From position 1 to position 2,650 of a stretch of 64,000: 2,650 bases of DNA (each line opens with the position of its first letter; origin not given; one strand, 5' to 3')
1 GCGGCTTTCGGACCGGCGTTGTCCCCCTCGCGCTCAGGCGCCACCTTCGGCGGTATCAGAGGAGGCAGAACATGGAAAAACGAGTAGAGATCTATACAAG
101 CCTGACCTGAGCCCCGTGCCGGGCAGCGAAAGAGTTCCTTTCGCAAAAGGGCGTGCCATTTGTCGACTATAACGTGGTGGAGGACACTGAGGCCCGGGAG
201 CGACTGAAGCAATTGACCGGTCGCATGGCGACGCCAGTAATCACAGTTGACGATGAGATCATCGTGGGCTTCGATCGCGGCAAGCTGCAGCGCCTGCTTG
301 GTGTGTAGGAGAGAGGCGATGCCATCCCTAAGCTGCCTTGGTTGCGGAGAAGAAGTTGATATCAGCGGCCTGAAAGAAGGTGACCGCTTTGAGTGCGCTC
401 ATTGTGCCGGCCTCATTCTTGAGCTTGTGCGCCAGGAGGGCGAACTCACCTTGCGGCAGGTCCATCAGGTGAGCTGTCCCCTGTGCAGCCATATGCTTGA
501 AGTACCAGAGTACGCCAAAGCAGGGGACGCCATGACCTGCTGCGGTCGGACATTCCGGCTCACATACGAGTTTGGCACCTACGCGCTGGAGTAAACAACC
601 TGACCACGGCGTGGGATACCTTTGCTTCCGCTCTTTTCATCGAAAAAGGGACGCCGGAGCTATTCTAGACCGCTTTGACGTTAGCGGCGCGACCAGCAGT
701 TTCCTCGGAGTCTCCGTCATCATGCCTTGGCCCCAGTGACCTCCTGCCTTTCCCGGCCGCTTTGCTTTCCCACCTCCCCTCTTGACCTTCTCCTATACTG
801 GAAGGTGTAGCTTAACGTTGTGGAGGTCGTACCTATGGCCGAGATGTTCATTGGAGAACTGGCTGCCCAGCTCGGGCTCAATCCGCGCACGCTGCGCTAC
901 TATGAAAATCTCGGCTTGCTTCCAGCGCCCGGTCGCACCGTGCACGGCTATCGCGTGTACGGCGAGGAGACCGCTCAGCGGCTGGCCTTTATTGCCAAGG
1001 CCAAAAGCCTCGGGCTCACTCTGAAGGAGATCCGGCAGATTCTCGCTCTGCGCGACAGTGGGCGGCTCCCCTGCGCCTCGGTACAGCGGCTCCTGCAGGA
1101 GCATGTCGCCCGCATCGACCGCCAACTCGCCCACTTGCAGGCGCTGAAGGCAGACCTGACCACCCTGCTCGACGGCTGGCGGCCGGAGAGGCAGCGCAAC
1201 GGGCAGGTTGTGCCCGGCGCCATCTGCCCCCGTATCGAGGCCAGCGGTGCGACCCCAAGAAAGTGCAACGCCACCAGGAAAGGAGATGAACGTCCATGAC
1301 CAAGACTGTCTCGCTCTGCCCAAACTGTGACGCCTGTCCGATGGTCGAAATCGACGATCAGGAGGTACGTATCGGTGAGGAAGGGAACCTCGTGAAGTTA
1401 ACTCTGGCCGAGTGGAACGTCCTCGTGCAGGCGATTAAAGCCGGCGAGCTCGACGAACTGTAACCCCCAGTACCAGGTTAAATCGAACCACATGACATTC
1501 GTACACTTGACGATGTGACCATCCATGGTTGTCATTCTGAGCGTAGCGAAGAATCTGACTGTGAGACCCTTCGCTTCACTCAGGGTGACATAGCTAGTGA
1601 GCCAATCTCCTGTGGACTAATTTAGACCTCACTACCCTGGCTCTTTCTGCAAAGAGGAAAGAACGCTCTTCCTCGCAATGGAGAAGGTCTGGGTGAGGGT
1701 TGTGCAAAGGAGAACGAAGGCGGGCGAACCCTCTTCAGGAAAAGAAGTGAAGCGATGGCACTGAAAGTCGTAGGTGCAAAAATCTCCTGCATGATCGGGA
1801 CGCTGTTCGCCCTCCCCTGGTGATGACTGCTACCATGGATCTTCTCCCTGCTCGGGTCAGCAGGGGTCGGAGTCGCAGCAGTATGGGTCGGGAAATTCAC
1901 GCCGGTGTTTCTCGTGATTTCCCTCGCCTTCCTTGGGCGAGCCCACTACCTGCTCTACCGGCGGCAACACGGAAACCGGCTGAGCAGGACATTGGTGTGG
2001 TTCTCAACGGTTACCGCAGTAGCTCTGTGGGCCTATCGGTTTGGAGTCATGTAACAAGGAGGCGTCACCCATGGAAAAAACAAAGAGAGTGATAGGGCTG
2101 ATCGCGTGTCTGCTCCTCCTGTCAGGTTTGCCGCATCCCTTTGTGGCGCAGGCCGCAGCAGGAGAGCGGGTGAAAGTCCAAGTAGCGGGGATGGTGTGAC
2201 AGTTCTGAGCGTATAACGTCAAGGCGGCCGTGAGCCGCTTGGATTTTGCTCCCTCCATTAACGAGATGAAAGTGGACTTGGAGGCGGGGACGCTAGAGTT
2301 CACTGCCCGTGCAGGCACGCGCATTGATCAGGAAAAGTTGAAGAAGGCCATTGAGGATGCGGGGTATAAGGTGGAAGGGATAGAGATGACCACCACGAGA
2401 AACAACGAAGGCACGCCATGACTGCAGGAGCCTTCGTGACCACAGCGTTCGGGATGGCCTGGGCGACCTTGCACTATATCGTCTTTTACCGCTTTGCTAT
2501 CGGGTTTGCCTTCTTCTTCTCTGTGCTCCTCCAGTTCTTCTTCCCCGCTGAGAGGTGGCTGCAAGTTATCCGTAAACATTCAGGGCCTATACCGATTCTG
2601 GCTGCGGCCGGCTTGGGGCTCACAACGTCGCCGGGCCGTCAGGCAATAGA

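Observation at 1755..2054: Tandem UGA-UGA (adjacent selenocysteines) aligned to the MerT CC motif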

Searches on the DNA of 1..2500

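Call 57: search_rna_families(source=window, start=1, end=2500, threshold=evalue, max_evalue=10)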
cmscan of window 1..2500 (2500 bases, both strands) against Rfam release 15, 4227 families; matches with E-value up to 10: 3.
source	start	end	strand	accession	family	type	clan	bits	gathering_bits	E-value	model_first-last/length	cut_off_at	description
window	1530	1590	+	RF00965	mir-549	Gene; miRNA;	-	18.2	93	4.3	1-72/72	no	mir-549 microRNA precursor family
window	1530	1590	-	RF00965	mir-549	Gene; miRNA;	-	17.7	93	5.9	1-72/72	no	mir-549 microRNA precursor family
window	2065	2108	+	RF02158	NPPA-AS1_3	Gene; lncRNA;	-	17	55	0.86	1-108/108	no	NPPA antisense RNA 1 conserved region 3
